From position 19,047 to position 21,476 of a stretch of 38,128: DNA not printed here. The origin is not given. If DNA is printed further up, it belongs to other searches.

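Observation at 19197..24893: A PilM-PilN fusion heads a three-gene envelope operon with two large unrecognisable bitopic proteins and no pilus core genes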

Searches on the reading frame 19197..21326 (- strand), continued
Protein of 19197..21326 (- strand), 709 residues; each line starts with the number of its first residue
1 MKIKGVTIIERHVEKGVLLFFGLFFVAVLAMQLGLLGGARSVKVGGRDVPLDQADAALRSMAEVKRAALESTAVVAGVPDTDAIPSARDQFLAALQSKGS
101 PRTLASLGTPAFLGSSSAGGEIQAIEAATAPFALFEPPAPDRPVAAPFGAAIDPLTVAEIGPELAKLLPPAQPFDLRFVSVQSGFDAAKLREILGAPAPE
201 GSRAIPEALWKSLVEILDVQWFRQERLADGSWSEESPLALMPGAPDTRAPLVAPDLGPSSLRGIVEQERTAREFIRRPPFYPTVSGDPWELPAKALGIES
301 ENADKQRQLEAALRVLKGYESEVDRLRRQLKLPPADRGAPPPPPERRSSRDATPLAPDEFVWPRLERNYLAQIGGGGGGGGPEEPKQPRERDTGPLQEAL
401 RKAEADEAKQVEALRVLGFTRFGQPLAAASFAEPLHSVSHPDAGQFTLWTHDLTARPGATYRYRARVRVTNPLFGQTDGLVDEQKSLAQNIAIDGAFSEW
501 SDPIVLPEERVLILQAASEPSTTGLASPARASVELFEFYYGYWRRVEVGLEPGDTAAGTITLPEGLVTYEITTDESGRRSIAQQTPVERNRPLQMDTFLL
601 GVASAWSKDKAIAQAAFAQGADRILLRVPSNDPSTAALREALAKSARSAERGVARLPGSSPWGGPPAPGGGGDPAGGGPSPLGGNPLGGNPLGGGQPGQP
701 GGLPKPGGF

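Call 34: fold_search(model_id=the predicted structure, library=pdb)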
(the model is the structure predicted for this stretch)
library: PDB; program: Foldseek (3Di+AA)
matches with E <= 10: 526; with E <= 0.001: 0
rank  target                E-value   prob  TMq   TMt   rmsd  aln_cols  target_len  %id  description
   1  4ers_H                3.1e-03  0.51  0.07  0.16  18.9       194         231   11  A Molecular Basis for Negative Regulation of the Glucagon Receptor (released 2012-08-29)
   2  8hrd_C                4.8e-03  0.25  0.06  0.12  20.1       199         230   10  Crystal structure of the receptor binding domain of SARS-CoV-2 Delta variant in complex with IMCAS74 Fab and W14 Fab (released 2023-12-20)
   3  7dzy_H                1.0e-02  0.21  0.06  0.13  19.8       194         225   12  Spike protein from SARS-CoV2 with Fab fragment of enhancing antibody 2490 (released 2021-06-02)
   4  9i3z_H                1.0e-02  0.21  0.07  0.15  17.8       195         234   12  Structure of anti-EV71 human monoclonal antibody 16-2-12D Fab (released 2026-02-04)
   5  8jiz_E                1.1e-02  0.25  0.06  0.14  18.5       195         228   13  Cryo-EM structure of GluN1-2A NMDAR in complex with human Fab5F6 in two fab bind conformation (released 2024-06-05)
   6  3nps_B                1.2e-02  0.18  0.06  0.13  18.3       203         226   11  Crystal structure of membrane-type serine protease 1 (MT-SP1) in complex with the Fab Inhibitor S4 (released 2011-07-06)
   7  8hc8_H                1.7e-02  0.15  0.07  0.14  18.8       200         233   12  SARS-CoV-2 Omicron BA.1 spike trimer (6P) in complex with YB13-292 Fab, focused refinement of Fab region (released 2023-01-25)
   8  6tyb_H                1.8e-02  0.16  0.06  0.13  20.2       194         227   11  Isolation and Structure of an Antibody that Fully Neutralizes Isolate SIVmac239 Reveals Functional Similarity of SIV a (released 2019-10-02)
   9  8tfp_H                1.9e-02  0.18  0.06  0.14  18.2       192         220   11  Fab from C10-S66K antibody in complex with carfentanil (released 2023-08-16)
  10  8tgv_B                2.6e-02  0.20  0.06  0.14  19.4       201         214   11  CryoEM structure of Fab HC84.26-HCV E2 complex (released 2024-07-24)
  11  5w08_G                3.5e-02  0.16  0.06  0.14  19.7       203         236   10  A/Texas/50/2012(H3N2) Influenza hemagglutinin in complex with K03.12 Fab (released 2018-02-14)
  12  1f11_B                3.7e-02  0.13  0.05  0.13  19.2       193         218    7  F124 FAB FRAGMENT FROM A MONOCLONAL ANTI-PRES2 ANTIBODY (released 2000-08-30)
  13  7v6o_G                3.9e-02  0.16  0.07  0.15  19.9       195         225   12  MERS S ectodomain trimer in complex with neutralizing antibody 111 (state 2) (released 2022-09-28)
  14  3jwd_H                4.6e-02  0.13  0.06  0.13  19.4       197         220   12  Structure of HIV-1 gp120 with gp41-Interactive Region: Layered Architecture and Basis of Conformational Mobility (released 2009-12-29)
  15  7uvq_C                4.9e-02  0.16  0.06  0.15  18.8       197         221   12  Pfs230 domain 1 bound by RUPA-97 and 15C5 Fabs (released 2023-02-15)
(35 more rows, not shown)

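Call 40: search_solved_structures(query=A4, max_evalue=10)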
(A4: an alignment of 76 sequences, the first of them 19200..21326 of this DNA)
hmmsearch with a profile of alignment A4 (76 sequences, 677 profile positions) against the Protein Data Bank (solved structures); distinct sequences matched with E-value up to 10: 39.
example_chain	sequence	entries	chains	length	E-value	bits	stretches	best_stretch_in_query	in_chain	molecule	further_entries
7wbn_A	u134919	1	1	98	0.0055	18.8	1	295-391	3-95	RevCC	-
7tbi_M1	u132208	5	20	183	0.039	16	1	299-400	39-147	Nsp1 | NUP62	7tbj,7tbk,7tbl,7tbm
21vq_V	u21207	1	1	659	0.048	15.6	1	300-372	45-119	Phi92_gp134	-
5mj3_C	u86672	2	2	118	0.067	15.2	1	300-379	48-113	ALPHABODY MA12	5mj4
6wuh_C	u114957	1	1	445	0.085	14.8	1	267-370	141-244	Tom37 domain-containing protein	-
9nk8_C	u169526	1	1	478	0.09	14.7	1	267-370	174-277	Sam37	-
9nk6_C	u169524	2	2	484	0.091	14.7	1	267-370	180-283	Sam37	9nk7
6wuj_C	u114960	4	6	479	0.091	14.7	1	267-370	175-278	Tom37 domain-containing protein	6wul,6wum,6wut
7wu7_4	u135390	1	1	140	0.099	14.6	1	293-393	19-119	Prefoldin subunit 4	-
7eal_B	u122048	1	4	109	0.1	14.6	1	303-387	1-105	TNFAIP3-interacting protein 1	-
6nr8_4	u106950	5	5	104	0.27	13.2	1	295-392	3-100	Prefoldin subunit 4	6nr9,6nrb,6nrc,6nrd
5cws_C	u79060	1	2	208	0.36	12.8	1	300-399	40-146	Nucleoporin NSP1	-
2xzr_A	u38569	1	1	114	0.4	12.6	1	296-388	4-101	IMMUNOGLOBULIN-BINDING PROTEIN EIBD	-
9b0x_J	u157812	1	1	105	0.43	12.5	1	339-389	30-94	ATP synthase inhibitory factor 1, IF1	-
9y5f_B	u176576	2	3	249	0.48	12.3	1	302-410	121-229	sc-t-SNARE-5.s.8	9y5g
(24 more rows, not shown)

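Call 55: search_protein_families(library=pfam, proteins=[L018:4505-6358:+, L020:4456-4779:-, L018:3134-3991:+, L018:1566-2627:+, L018:4174-4587:-, L017:11873-12568:+, L017:12583-13095:+, L027:5701-6045:+, L017:13099-14004:-, L021:3-1007:+], max_evalue=0.001)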
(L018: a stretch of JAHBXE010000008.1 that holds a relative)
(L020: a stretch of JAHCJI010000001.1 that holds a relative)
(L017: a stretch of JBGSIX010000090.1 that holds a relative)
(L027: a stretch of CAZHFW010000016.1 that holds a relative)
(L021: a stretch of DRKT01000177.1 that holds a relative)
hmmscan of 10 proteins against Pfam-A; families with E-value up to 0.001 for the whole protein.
L018:4505-6358:+ (617 aa): 1 family
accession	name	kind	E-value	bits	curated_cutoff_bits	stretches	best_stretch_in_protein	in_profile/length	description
PF01875.22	Memo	-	1.2e-23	84.1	27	1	345-603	33-258/269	Memo-like protein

L020:4456-4779:- (107 aa): 0 families

L018:3134-3991:+ (285 aa): 1 family
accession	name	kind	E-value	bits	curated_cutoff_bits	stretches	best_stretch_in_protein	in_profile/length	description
PF03167.25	UDG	-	4.4e-39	134.2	24.3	1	114-269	1-141/141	Uracil DNA glycosylase superfamily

L018:1566-2627:+ (353 aa): 9 families
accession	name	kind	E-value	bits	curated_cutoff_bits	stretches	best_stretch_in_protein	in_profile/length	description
PF01370.27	Epimerase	-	1.2e-54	185.7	20.9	1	20-272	1-240/240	NAD dependent epimerase/dehydratase family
PF16363.11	GDP_Man_Dehyd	-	1.6e-51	176.2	27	1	22-336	2-332/332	GDP-mannose 4,6 dehydratase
PF02719.21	Polysacc_synt_2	-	2.8e-19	69.9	20.2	2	20-128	1-117/293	Polysaccharide biosynthesis protein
PF01073.25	3Beta_HSD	-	3.9e-15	56.1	22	1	22-127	2-104/280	3-beta hydroxysteroid dehydrogenase/isomerase family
PF07993.18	NAD_binding_4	-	4.1e-09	36.4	20.1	1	22-209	1-212/258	Male sterility protein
PF13460.12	NAD_binding_10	-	1e-05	25.9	27.2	1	24-186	1-132/184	NAD(P)H-binding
PF05368.20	NmrA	-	2.4e-05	24.5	27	1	19-97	4-78/298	NmrA-like family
PF04321.23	RmlD_sub_bind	-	2.4e-05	24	27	0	20-128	3-91/287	RmlD substrate binding domain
PF00106.31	adh_short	-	4.7e-05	23.4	26.6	0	20-93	3-75/195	short chain dehydrogenase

L018:4174-4587:- (137 aa): 1 family
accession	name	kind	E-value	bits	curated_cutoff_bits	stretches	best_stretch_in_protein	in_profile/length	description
PF11604.15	CusF_Ec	-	4.1e-09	36.6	27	1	41-107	4-60/72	Copper binding periplasmic protein CusF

L017:11873-12568:+ (231 aa): 0 families

L017:12583-13095:+ (170 aa): 2 families
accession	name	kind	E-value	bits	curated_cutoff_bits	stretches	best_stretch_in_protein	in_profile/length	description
PF12867.12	DinB_2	-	2.5e-18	67.2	24.8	1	14-147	6-128/128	DinB superfamily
PF04978.18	MST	-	2.1e-06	28.7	27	1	15-123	11-113/149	Mycothiol-S-transferase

L027:5701-6045:+ (114 aa): 0 families

L017:13099-14004:- (301 aa): 2 families
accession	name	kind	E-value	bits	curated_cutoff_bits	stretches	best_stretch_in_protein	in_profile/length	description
PF02540.23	NAD_synthase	-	7e-69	232.1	21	1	13-276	2-241/242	NAD synthase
PF00733.27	Asn_synthase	-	0.00057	20.1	21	0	28-85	16-72/354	Asparagine synthase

L021:3-1007:+ (334 aa): 6 families
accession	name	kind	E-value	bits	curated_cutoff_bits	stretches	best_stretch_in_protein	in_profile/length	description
PF13927.12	Ig_3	-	1.6e-28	99.4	30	2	191-259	1-78/78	Immunoglobulin domain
PF07679.22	I-set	-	4.3e-24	84.8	23.7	2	192-272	1-89/90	Immunoglobulin I-set domain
PF13895.12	Ig_2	-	1.4e-16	60.9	27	2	192-273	2-79/79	Immunoglobulin domain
PF19081.6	Ig_7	-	1.1e-09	38.9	27.3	2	108-178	4-70/84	Ig-like domain CHU_C associated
PF00047.31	ig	-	2.5e-09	37.8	21.8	0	151-180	49-78/81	Immunoglobulin domain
PF07686.23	V-set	-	1.4e-08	35.3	26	0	149-175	69-94/109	Immunoglobulin V-set domain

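Call 60: search_protein_representatives(alignment_id=A2)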
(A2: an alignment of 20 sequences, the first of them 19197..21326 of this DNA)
Query: 20 sequences, 685 profile positions. Proteins with E-value up to 0.001 (for the whole library): 3169; up to 1e-10: 2227; up to 1e-30: 976. The best 150 are listed.
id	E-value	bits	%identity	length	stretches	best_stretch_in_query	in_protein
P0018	1.7e-232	790.6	-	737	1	1-679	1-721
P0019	4.4e-231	785.9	-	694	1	1-677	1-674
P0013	5.4e-230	782.3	-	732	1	1-683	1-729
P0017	1.3e-225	767.8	-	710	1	1-682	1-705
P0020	2.3e-217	740.6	-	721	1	1-683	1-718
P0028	2.1e-216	737.4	-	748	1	1-677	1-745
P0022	1.8e-214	731.0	-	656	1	1-682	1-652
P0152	2.5e-211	720.6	-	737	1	3-681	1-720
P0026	8.0e-207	705.7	-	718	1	1-676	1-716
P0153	2.4e-202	691.0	-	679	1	1-679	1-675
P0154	1.2e-199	682.0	-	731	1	2-676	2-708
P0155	6.3e-195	666.4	-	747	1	1-677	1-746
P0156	8.8e-194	662.6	-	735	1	1-680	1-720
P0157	2.8e-192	657.7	-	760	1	1-678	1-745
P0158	2.9e-191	654.3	-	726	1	1-675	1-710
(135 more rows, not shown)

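Call 63: search_protein_families(library=pfam, alignment_id=A2, max_evalue=1)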
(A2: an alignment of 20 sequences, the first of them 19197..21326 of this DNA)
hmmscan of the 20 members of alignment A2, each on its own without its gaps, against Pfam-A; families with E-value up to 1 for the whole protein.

A. member 1, window:19197-21326:- (709 aa): 1 family
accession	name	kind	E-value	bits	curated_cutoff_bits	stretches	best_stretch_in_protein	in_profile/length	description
PF11412.14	DsbD_N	-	0.12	12.9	25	1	516-569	9-63/119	Thiol:disulfide interchange protein DsbD, N-terminal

B. families by the number of members that match (of 20 scanned): 26 families (the first 25 are shown)
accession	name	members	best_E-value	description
PF14362.11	DUF4407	3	0.016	Domain of unknown function (DUF4407)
PF19962.4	EAD9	2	0.021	Effector-associated domain 9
PF04977.20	DivIC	2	0.11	Septum formation initiator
PF11068.13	YlqD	2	0.17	YlqD protein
PF04102.17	SlyX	2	0.37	SlyX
PF06698.16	DUF1192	1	0.013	Protein of unknown function (DUF1192)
PF16360.10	GTP-bdg_M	1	0.035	GTP-binding GTPase Middle Region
PF11336.14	DUF3138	1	0.042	Protein of unknown function (DUF3138)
PF10039.14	DUF2275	1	0.048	Predicted integral membrane protein (DUF2275)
PF13801.11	Metal_resist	1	0.072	Heavy-metal resistance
PF11412.14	DsbD_N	1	0.12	Thiol:disulfide interchange protein DsbD, N-terminal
PF14389.11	Lzipper-MIP1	1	0.12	Leucine-zipper of ternary complex factor MIP1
PF23205.1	DUF7063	1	0.13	Domain of unknown function (DUF7063)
PF15188.11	CCDC-167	1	0.19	Coiled-coil domain-containing protein 167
PF10303.14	DUF2408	1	0.19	Protein of unknown function (DUF2408)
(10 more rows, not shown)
